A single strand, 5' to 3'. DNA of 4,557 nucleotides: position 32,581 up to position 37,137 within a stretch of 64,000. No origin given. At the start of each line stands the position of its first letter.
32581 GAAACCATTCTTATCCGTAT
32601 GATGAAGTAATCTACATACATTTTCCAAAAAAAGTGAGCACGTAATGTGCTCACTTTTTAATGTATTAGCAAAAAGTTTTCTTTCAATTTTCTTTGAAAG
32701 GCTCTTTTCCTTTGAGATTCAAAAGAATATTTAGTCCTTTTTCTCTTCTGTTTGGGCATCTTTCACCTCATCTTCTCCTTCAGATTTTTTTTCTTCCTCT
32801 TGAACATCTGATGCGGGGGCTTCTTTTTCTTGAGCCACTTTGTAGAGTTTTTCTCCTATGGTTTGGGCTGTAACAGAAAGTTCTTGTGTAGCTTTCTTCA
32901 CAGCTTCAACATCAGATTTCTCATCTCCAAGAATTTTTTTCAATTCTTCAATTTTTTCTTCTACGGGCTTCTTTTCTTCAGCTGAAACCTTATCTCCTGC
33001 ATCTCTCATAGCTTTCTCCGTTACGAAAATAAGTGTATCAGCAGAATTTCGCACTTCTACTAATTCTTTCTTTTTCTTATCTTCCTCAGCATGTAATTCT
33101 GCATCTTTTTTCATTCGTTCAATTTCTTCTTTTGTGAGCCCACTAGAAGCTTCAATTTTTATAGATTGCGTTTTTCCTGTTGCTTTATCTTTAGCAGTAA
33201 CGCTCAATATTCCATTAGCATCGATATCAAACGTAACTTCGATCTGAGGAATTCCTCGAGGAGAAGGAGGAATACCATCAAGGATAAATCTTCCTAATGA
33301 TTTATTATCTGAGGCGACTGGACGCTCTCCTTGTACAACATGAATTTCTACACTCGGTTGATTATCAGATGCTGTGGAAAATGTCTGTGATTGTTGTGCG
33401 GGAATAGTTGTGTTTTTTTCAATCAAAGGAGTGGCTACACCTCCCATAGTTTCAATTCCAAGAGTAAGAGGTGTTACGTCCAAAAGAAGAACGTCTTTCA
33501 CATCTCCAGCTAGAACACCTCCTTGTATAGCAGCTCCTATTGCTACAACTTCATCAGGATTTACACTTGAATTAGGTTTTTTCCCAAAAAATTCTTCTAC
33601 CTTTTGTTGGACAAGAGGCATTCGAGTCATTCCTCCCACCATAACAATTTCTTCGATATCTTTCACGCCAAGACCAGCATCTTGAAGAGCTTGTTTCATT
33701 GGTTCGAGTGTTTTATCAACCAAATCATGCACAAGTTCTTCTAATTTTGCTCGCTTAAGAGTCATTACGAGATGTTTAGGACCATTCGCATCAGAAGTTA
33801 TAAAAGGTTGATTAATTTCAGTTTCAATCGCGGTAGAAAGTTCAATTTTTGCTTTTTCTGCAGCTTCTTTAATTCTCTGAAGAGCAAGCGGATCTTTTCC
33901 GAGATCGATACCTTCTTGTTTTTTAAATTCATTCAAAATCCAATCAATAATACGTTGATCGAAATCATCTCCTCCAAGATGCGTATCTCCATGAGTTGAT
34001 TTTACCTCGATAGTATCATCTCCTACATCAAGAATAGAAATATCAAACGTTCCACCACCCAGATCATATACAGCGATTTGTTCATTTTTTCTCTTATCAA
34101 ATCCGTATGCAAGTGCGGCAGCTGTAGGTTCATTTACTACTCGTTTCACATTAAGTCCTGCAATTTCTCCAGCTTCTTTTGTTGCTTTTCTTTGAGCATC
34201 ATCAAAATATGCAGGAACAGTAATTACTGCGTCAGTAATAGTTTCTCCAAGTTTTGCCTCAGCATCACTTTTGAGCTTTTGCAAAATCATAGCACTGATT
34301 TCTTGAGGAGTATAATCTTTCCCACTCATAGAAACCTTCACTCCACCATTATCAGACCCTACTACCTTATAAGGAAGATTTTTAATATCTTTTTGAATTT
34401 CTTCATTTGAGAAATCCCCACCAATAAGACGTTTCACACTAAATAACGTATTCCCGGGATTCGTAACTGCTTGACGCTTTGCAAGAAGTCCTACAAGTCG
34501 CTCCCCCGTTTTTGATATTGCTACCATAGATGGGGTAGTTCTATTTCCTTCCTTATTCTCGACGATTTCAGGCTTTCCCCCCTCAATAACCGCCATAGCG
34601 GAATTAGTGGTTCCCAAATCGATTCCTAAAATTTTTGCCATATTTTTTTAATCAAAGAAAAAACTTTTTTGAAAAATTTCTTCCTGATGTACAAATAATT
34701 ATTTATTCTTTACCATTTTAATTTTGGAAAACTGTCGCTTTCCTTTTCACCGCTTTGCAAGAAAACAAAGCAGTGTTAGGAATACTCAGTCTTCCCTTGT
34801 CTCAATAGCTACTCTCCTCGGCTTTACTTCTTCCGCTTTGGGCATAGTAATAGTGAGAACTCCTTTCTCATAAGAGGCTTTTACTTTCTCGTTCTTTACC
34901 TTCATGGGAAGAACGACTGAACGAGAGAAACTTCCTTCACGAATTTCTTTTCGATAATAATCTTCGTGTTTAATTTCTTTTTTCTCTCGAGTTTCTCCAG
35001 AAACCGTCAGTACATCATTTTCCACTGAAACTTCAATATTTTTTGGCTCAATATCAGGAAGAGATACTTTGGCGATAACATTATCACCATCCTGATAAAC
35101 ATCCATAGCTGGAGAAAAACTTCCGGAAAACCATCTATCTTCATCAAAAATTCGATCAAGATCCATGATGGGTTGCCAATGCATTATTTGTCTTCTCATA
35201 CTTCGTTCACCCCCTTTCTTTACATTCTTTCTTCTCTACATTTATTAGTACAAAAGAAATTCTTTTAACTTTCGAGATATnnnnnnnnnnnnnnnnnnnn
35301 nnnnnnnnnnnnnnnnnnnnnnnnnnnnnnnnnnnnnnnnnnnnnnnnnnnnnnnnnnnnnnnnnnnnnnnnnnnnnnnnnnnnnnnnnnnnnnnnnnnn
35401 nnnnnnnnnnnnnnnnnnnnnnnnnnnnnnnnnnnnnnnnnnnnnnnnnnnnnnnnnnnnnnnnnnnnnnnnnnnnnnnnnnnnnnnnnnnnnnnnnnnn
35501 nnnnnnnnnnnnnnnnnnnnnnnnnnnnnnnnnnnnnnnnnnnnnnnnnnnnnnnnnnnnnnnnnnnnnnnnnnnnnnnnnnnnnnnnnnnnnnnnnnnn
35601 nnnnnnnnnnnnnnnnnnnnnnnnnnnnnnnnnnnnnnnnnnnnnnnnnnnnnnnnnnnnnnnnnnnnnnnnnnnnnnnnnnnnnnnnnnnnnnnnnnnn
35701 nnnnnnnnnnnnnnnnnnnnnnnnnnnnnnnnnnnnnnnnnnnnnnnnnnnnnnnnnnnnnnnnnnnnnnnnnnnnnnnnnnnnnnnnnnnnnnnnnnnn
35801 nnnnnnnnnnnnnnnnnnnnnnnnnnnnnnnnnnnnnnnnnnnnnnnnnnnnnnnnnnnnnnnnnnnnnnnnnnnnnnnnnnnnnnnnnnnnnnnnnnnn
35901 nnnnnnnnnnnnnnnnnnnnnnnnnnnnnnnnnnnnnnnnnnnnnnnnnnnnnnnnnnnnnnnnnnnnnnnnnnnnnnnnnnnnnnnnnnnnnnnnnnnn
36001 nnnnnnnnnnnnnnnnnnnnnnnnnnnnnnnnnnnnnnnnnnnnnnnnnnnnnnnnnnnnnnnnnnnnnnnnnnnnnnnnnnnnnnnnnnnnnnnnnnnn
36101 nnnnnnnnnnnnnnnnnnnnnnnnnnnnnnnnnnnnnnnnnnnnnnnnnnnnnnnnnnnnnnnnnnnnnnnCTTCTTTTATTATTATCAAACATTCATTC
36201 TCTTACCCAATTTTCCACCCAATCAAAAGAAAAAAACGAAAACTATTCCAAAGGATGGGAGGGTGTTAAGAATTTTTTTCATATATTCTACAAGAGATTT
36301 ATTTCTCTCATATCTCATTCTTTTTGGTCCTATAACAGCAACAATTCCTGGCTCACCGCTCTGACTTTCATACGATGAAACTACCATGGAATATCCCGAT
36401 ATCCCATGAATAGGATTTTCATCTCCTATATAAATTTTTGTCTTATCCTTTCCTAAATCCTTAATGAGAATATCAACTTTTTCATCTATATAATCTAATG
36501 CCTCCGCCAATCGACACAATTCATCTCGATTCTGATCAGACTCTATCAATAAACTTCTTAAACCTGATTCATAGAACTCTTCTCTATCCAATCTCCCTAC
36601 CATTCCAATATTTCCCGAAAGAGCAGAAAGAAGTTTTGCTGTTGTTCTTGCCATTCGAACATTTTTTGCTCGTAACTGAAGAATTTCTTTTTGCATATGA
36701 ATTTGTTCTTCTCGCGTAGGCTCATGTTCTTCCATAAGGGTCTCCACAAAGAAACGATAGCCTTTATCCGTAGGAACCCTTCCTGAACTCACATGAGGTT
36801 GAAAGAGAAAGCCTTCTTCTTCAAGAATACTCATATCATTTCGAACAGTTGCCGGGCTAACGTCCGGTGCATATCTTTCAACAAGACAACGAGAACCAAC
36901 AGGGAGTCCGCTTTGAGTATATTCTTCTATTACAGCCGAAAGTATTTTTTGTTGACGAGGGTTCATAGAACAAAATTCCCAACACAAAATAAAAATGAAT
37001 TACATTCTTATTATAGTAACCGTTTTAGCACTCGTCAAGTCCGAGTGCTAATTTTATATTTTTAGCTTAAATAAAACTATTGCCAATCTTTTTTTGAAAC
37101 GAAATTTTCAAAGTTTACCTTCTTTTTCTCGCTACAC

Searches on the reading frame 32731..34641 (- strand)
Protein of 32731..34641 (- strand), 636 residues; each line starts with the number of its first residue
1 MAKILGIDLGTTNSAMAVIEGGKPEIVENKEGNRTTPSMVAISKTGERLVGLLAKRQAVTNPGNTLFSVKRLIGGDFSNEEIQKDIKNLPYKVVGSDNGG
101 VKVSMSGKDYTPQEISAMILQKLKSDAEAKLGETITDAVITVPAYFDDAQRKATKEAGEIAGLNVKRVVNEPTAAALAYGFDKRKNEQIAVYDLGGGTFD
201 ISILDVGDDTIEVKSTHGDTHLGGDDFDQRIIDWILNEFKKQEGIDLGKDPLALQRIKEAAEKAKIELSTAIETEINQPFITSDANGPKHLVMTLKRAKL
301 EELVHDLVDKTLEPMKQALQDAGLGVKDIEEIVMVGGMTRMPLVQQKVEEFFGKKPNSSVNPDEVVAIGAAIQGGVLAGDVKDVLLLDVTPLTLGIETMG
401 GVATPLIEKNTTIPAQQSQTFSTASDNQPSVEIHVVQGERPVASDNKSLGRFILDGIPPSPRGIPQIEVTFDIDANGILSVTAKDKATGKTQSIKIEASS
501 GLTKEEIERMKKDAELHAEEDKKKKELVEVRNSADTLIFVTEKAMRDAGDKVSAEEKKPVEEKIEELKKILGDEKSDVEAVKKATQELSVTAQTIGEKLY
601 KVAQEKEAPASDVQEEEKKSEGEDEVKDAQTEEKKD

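Call 32: search_protein_families(library=pfam, proteins=[window:32731-34641:-], max_evalue=0.001)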
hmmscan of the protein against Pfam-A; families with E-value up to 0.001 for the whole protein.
window:32731-34641:- (636 aa): 2 families
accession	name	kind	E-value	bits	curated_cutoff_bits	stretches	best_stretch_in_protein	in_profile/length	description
PF00012.26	HSP70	-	5.5e-258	857.6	20.6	1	4-600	1-598/599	Hsp70 protein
PF06723.19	MreB_Mbl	-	3.2e-18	66.1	27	1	117-371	75-316/327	MreB/Mbl protein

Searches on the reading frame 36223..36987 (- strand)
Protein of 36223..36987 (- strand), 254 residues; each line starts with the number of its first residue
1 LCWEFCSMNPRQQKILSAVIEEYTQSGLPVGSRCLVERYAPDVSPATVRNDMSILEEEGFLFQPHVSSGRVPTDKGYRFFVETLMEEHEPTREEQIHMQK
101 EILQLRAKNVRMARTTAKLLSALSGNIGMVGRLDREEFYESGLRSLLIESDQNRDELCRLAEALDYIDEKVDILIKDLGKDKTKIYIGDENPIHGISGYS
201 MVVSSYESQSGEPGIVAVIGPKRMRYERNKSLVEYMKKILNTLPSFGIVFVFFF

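Call 32: search_protein_families(library=pfam, proteins=[window:36223-36987:-], max_evalue=0.001)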
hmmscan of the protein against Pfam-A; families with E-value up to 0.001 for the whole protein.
window:36223-36987:- (254 aa): 2 families
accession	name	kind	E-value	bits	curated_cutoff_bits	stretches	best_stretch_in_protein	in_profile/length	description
PF01628.27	HrcA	-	6.3e-18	66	22.2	1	107-228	100-213/215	HrcA protein C terminal domain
PF08220.18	HTH_DeoR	-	0.00051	20.2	21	0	42-62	25-45/57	DeoR-like helix-turn-helix domain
